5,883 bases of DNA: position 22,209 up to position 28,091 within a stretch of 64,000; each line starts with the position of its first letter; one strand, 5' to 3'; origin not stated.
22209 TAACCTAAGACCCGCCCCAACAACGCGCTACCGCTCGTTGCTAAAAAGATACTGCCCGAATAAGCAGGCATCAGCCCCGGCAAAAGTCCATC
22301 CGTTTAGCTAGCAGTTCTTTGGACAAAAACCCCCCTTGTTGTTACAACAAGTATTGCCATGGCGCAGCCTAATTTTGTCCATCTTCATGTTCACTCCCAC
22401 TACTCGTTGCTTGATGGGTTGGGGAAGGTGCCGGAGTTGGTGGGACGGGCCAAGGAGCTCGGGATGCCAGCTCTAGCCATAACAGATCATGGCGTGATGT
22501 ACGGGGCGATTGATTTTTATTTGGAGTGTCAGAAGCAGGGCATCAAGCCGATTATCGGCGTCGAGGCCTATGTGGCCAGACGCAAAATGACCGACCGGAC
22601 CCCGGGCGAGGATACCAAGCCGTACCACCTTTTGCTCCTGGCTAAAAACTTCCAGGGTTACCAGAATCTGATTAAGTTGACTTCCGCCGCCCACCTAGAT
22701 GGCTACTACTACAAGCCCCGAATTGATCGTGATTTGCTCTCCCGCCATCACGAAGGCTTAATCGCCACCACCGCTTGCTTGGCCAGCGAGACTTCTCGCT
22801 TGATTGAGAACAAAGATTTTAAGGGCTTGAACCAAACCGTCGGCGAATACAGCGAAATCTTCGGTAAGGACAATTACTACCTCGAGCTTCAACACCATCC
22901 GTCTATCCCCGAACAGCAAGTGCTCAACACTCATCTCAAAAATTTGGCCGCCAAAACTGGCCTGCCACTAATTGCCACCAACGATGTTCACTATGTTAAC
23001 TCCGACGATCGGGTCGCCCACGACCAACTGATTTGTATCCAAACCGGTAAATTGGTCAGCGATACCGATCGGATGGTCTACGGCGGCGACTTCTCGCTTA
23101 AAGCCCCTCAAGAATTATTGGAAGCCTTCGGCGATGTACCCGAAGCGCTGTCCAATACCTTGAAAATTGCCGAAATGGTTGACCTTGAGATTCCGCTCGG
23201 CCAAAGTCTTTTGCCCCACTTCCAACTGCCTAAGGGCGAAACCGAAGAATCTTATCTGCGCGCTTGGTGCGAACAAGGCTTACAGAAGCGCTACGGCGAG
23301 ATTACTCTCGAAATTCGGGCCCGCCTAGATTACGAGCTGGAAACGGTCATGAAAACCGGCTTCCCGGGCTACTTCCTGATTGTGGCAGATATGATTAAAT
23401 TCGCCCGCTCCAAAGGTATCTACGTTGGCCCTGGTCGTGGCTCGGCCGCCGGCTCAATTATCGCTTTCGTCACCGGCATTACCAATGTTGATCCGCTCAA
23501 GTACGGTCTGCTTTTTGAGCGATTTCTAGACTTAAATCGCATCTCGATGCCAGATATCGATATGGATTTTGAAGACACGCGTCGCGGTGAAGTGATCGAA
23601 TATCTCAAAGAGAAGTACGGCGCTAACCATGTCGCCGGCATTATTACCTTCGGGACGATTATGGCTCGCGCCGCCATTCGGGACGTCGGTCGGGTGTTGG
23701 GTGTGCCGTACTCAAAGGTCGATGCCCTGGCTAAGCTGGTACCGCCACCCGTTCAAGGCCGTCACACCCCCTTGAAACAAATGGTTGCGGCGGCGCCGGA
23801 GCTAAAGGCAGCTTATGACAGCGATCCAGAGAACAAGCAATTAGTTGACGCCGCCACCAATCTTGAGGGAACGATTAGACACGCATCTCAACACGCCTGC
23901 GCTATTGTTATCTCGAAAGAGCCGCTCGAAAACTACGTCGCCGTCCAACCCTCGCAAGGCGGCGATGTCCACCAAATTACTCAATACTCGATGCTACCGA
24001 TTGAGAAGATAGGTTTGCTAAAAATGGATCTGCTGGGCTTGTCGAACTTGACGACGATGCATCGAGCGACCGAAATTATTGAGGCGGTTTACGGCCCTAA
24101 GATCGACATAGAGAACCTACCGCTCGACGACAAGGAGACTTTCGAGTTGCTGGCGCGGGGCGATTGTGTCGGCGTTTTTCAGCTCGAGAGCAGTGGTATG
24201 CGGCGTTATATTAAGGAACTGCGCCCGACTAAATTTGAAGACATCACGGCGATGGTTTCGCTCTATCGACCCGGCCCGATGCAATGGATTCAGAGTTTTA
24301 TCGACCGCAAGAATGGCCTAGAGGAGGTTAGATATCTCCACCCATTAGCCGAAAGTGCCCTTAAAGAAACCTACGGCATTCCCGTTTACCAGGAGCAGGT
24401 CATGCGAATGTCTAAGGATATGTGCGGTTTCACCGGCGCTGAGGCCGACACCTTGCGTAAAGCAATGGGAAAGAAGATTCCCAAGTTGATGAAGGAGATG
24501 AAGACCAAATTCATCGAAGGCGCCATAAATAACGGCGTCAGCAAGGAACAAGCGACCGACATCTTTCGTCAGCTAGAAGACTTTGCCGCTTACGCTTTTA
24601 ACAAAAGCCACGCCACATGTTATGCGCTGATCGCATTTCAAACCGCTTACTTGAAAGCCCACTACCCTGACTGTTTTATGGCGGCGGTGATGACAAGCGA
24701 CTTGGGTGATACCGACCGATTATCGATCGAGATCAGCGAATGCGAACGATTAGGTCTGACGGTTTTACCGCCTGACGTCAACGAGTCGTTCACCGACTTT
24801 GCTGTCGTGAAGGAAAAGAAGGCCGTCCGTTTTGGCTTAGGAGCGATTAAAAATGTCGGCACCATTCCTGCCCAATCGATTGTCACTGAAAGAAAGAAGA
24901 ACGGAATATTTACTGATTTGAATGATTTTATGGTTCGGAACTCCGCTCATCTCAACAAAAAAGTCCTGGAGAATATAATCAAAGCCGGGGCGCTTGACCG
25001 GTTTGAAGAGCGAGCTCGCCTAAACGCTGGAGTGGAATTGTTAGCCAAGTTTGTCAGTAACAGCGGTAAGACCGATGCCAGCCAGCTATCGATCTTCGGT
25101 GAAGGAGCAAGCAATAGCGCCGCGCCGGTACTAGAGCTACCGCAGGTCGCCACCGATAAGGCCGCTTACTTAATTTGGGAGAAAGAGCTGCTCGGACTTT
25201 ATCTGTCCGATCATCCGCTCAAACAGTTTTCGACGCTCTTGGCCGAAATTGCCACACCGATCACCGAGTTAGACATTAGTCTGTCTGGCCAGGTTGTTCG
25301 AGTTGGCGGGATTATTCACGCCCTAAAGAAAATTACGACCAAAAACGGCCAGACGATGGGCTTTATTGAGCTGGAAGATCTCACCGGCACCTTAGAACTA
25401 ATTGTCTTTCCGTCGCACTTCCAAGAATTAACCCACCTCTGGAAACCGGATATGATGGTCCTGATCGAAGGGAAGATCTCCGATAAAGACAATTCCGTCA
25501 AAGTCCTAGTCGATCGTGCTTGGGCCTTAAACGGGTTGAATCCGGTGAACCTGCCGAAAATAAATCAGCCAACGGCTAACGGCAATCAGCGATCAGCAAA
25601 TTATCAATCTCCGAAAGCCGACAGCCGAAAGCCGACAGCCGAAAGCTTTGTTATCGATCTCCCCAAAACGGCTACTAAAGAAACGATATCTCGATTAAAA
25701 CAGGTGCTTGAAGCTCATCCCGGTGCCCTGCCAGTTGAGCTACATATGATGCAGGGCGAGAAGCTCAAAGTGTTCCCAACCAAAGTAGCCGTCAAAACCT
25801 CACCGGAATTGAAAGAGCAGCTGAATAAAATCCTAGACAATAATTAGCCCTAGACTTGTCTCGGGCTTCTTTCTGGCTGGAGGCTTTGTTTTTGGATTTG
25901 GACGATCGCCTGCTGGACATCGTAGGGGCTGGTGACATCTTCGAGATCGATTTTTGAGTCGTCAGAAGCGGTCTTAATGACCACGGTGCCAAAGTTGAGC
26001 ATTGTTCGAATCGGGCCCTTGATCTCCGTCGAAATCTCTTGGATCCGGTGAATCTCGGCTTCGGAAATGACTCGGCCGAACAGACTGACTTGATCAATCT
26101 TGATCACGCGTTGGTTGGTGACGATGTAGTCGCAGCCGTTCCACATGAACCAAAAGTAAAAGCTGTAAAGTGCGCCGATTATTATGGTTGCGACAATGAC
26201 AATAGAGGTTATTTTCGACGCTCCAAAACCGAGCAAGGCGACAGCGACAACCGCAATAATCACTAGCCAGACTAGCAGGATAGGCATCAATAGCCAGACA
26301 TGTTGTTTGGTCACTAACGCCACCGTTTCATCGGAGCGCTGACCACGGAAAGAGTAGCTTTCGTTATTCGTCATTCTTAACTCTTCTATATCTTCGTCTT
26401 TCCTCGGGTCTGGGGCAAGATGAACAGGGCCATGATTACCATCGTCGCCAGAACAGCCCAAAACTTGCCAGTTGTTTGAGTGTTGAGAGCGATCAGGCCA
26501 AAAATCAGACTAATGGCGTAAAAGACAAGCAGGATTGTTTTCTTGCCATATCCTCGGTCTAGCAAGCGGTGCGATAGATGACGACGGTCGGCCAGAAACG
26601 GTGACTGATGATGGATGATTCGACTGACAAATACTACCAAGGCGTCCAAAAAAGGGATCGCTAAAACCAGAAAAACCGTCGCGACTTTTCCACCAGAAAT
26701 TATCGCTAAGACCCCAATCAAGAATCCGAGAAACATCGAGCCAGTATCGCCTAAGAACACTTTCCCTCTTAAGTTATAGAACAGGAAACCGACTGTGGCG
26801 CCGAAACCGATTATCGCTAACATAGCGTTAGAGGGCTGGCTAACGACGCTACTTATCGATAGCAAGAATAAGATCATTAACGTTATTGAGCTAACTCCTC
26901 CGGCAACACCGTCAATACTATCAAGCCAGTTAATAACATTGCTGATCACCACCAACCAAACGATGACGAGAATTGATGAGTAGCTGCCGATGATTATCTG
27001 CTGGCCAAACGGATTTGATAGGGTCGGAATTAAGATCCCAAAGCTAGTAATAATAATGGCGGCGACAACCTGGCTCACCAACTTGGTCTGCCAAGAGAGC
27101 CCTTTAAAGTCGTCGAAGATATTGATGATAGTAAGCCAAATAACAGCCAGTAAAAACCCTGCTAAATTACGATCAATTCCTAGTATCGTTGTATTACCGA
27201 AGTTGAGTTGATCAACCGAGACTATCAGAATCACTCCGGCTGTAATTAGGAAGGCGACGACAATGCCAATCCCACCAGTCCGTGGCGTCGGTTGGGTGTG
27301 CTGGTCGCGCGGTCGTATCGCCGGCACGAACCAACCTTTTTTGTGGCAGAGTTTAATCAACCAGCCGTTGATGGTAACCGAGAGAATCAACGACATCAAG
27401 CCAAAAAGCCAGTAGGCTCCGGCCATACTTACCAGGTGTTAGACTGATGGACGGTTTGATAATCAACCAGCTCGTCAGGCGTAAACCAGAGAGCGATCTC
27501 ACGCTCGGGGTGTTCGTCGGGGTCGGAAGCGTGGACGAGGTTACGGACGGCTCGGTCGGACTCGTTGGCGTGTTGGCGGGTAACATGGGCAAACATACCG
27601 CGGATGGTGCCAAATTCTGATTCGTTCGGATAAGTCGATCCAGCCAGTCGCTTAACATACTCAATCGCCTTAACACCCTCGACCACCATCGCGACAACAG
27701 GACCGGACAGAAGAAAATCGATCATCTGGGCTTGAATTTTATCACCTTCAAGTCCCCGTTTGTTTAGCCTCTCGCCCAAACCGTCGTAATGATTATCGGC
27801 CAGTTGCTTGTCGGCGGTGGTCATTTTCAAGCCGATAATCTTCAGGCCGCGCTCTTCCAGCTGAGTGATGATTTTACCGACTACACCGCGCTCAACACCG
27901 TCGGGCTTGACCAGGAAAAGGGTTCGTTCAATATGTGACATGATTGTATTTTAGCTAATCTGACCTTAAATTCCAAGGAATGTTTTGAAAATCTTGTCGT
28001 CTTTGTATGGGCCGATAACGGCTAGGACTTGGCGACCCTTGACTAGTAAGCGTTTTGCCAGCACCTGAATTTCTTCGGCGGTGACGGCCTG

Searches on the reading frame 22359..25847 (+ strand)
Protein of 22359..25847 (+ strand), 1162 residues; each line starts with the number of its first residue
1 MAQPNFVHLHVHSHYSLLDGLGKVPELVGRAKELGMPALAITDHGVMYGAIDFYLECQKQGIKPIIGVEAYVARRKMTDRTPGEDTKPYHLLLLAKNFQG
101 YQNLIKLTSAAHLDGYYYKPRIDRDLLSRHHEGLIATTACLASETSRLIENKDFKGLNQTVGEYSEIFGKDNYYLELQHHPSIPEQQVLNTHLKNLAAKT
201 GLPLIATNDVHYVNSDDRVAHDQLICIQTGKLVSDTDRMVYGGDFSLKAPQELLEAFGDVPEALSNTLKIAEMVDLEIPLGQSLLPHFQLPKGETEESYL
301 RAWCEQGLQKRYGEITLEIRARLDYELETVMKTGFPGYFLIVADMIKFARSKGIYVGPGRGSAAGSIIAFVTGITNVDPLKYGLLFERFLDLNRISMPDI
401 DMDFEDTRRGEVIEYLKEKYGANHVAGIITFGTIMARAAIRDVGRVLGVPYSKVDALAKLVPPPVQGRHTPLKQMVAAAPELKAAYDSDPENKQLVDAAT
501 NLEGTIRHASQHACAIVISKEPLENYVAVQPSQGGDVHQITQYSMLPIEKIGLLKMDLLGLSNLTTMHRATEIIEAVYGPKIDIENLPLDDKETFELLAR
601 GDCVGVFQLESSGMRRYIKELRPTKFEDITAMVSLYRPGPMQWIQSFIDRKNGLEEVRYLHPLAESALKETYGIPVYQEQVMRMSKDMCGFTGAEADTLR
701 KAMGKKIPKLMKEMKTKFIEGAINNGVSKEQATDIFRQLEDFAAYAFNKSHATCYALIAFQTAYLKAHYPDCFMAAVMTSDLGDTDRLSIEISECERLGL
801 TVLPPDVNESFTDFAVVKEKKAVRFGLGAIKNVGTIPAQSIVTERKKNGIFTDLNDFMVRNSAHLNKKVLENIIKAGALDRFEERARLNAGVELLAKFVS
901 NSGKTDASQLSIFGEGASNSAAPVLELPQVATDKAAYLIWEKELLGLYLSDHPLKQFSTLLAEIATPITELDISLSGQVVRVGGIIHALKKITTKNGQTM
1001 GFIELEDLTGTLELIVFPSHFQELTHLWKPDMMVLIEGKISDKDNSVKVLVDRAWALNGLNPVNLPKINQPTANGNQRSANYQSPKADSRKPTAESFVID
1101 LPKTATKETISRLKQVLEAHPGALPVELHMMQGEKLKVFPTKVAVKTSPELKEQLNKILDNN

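Call 58: search_protein_families(library=pfam, proteins=[window:22359-25847:+], max_evalue=0.00001)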
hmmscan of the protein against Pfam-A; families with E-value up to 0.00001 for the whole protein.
window:22359-25847:+ (1162 aa): 5 families
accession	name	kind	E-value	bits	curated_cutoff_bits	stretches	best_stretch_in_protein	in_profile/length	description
PF07733.18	DNA_pol3_alpha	-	5.9e-96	321.5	23.9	1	298-560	1-260/260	Bacterial DNA polymerase III alpha NTPase domain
PF17657.6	DNA_pol3_finger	-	1.2e-61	207.3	22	1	563-726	1-166/166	Bacterial DNA polymerase III alpha subunit finger domain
PF02811.25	PHP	-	9.1e-59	198.9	26.4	1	8-180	1-164/164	PHP domain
PF14579.12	HHH_6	-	3.6e-26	91.6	25.6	1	799-886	1-88/90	Helix-hairpin-helix motif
PF01336.31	tRNA_anti-codon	-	1e-10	41.8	27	1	980-1053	1-71/75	OB-fold nucleic acid binding domain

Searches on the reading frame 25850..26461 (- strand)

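Call 47: search_protein_families(library=pfam, proteins=[window:25850-26461:-], max_evalue=0.01)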
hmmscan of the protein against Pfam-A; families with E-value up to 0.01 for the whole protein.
window:25850-26461:- (203 aa): 1 family
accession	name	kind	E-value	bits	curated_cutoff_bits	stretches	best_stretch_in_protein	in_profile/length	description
PF03703.20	bPH_2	-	3.5e-06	27.6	22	1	107-179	1-71/78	Bacterial PH domain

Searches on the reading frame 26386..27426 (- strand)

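Call 58: search_protein_families(library=pfam, proteins=[window:26386-27426:-], max_evalue=0.00001)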
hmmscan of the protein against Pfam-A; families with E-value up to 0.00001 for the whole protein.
window:26386-27426:- (346 aa): 1 family
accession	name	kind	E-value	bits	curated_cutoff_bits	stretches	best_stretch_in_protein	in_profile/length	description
PF00953.26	Glycos_transf_4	-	1.3e-29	103.7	27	1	89-244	2-159/160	Glycosyl transferase family 4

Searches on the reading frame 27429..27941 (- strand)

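Call 3: search_protein_families(library=pfam, proteins=[window:27429-27941:-], max_evalue=1)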
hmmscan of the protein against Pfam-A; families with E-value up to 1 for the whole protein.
window:27429-27941:- (170 aa): 2 families
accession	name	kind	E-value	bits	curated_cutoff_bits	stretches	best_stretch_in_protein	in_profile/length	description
PF00334.24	NDK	-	1.2e-37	129.2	27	1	5-157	1-134/135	Nucleoside diphosphate kinase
PF23717.1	DUF7159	-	0.13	12.3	27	1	4-58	28-82/206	Family of unknown function (DUF7159)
